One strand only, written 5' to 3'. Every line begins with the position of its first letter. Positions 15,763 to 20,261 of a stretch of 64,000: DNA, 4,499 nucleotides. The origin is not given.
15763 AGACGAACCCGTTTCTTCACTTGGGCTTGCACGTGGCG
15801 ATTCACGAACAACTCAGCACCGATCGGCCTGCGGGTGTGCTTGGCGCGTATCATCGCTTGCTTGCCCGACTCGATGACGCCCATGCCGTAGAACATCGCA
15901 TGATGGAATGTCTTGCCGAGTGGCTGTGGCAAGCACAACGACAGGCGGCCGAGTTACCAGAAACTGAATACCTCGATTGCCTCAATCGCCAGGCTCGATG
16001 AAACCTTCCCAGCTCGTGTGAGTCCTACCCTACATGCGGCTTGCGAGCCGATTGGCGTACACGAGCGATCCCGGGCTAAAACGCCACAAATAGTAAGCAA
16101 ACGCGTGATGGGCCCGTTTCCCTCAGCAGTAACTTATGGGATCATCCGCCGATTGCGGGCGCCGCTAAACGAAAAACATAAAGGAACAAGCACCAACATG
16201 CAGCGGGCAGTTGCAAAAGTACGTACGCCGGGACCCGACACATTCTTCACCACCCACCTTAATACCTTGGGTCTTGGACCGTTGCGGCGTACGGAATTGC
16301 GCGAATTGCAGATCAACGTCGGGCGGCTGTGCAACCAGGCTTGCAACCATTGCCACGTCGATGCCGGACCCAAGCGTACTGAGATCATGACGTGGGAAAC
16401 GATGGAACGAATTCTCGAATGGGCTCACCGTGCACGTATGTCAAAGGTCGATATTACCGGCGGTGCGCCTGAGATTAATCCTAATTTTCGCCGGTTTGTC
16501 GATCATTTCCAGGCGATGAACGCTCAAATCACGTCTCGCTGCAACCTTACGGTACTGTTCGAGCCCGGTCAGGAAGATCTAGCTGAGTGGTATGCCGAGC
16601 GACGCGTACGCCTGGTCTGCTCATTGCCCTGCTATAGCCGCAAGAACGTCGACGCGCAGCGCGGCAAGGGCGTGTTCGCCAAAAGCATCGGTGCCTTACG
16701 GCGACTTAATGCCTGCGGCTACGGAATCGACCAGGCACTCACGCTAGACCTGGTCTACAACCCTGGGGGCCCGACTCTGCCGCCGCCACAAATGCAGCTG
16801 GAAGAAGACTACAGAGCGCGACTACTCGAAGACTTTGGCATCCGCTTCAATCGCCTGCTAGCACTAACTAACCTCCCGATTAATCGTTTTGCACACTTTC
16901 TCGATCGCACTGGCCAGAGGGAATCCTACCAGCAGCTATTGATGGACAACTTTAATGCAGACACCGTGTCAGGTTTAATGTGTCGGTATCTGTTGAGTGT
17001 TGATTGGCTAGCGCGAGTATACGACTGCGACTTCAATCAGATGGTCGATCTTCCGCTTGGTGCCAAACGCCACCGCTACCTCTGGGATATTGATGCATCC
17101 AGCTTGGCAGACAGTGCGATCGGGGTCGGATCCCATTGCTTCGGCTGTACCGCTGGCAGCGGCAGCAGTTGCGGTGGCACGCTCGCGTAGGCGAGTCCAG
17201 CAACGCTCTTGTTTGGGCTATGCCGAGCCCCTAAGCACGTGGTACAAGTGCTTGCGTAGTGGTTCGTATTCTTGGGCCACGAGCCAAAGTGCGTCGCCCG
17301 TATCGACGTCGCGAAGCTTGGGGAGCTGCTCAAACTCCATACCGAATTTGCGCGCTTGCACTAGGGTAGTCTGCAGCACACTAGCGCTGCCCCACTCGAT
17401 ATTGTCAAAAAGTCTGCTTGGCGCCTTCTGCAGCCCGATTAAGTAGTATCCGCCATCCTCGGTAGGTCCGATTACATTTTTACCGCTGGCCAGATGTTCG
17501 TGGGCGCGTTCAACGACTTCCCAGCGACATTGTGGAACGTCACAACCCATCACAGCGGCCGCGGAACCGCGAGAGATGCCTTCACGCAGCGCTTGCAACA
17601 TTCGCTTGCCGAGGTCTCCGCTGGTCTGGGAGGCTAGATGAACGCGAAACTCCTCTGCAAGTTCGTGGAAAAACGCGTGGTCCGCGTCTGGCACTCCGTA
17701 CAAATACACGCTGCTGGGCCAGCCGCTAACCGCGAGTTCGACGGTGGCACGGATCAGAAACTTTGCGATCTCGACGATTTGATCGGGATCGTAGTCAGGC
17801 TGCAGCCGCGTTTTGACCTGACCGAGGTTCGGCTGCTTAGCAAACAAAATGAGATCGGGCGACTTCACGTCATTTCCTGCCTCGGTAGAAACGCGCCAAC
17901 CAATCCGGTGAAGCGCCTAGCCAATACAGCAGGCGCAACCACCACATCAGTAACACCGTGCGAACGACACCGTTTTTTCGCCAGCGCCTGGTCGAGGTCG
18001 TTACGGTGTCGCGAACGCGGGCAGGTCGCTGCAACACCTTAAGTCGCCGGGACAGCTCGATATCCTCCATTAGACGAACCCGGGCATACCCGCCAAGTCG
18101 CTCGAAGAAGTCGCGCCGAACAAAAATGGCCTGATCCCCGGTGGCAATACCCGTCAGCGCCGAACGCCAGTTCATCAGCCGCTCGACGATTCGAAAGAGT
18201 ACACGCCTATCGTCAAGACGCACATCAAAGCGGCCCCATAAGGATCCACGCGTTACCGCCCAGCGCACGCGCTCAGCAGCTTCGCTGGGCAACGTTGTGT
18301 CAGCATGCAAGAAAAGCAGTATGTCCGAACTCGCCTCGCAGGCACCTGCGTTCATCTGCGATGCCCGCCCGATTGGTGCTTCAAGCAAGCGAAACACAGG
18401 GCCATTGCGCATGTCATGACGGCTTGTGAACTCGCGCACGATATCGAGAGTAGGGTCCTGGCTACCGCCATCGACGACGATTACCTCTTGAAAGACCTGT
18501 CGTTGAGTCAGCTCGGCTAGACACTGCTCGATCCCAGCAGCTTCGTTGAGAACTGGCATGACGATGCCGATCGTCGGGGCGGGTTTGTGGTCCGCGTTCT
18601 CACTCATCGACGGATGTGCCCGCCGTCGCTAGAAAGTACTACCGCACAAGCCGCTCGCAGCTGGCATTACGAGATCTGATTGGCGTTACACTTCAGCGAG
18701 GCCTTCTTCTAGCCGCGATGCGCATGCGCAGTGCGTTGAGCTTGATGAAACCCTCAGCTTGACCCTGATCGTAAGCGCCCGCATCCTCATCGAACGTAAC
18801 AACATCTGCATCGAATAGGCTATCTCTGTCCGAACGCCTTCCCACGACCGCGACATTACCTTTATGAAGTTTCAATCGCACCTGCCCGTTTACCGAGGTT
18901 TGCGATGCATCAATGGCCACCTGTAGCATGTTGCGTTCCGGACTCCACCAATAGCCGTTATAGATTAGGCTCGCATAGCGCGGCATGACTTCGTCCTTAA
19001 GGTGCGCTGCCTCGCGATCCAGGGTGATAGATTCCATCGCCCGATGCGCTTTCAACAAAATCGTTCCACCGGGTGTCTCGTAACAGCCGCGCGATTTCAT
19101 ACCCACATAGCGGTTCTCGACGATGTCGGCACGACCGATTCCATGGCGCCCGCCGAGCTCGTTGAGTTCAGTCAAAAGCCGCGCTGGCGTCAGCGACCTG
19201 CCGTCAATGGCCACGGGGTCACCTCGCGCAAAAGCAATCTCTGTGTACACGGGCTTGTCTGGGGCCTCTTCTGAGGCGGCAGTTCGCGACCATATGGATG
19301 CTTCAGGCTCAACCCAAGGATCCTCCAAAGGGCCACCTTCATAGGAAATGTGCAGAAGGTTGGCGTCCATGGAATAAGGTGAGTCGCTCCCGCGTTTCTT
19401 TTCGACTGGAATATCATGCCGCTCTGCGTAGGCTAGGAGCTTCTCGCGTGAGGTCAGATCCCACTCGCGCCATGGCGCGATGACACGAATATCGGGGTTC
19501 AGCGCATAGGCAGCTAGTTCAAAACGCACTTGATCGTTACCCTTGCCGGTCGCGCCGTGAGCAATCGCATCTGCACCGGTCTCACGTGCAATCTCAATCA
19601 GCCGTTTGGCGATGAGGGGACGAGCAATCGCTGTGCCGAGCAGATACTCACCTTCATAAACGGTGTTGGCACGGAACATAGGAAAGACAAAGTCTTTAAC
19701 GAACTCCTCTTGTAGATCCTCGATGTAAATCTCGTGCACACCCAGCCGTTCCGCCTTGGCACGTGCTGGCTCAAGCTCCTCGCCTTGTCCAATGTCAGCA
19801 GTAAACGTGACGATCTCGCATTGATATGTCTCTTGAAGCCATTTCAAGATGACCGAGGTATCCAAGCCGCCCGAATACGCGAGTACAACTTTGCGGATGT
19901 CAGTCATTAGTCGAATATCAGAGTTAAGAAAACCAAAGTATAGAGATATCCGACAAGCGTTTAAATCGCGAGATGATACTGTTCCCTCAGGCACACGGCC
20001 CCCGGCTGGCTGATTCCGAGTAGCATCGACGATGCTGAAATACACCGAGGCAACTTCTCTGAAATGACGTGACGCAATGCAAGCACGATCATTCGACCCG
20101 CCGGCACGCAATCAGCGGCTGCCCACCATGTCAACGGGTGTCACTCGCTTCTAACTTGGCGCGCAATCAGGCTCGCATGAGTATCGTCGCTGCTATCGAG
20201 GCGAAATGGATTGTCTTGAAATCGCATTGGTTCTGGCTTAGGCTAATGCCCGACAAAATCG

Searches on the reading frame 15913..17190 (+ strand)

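Call 100: search_protein_families(library=pfam, proteins=[window:15913-17190:+], max_evalue=1e-8)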
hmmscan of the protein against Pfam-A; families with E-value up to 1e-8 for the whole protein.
window:15913-17190:+ (425 aa): 2 families
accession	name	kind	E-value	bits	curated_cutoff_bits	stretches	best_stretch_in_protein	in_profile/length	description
PF12345.13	DUF3641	-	2.7e-51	173.6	24.9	1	289-423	1-134/134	Protein of unknown function (DUF3641)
PF04055.27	Radical_SAM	-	4.3e-11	43.7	29.5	1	134-271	1-142/166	Radical SAM superfamily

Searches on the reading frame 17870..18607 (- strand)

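Call 101: search_protein_families(library=pfam, proteins=[window:17870-18607:-], max_evalue=1e-8)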
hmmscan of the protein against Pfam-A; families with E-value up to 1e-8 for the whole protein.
window:17870-18607:- (245 aa): 1 family
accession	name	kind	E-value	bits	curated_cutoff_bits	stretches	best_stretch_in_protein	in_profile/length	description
PF00535.33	Glycos_transf_2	-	1.7e-15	57.8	23.3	1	15-130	2-118/168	Glycosyl transferase family 2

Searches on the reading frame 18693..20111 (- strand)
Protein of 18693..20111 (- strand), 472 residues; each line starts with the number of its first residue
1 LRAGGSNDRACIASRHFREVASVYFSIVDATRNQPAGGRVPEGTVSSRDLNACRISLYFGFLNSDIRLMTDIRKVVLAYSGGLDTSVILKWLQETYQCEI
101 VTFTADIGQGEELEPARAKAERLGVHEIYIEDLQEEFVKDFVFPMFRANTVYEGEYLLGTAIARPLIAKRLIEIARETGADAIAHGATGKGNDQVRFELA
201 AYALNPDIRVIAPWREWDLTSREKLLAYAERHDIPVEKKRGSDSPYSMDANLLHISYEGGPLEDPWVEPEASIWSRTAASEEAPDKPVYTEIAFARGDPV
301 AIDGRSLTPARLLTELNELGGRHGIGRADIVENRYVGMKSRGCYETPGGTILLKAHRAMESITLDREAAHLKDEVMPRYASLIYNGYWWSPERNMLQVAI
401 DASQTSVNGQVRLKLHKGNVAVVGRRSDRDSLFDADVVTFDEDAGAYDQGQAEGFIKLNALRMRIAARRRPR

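Call 100: search_protein_families(library=pfam, proteins=[window:18693-20111:-], max_evalue=1e-8)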
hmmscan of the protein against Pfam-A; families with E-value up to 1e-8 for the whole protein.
window:18693-20111:- (472 aa): 2 families
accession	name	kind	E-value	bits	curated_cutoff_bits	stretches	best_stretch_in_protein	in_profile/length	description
PF20979.2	Arginosuc_syn_C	-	4e-80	268.9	27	1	246-465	1-218/219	Arginosuccinate synthase C-terminal domain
PF00764.25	Arginosuc_synth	-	5.5e-67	225.3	27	1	74-235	1-162/162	Arginosuccinate synthase N-terminal HUP domain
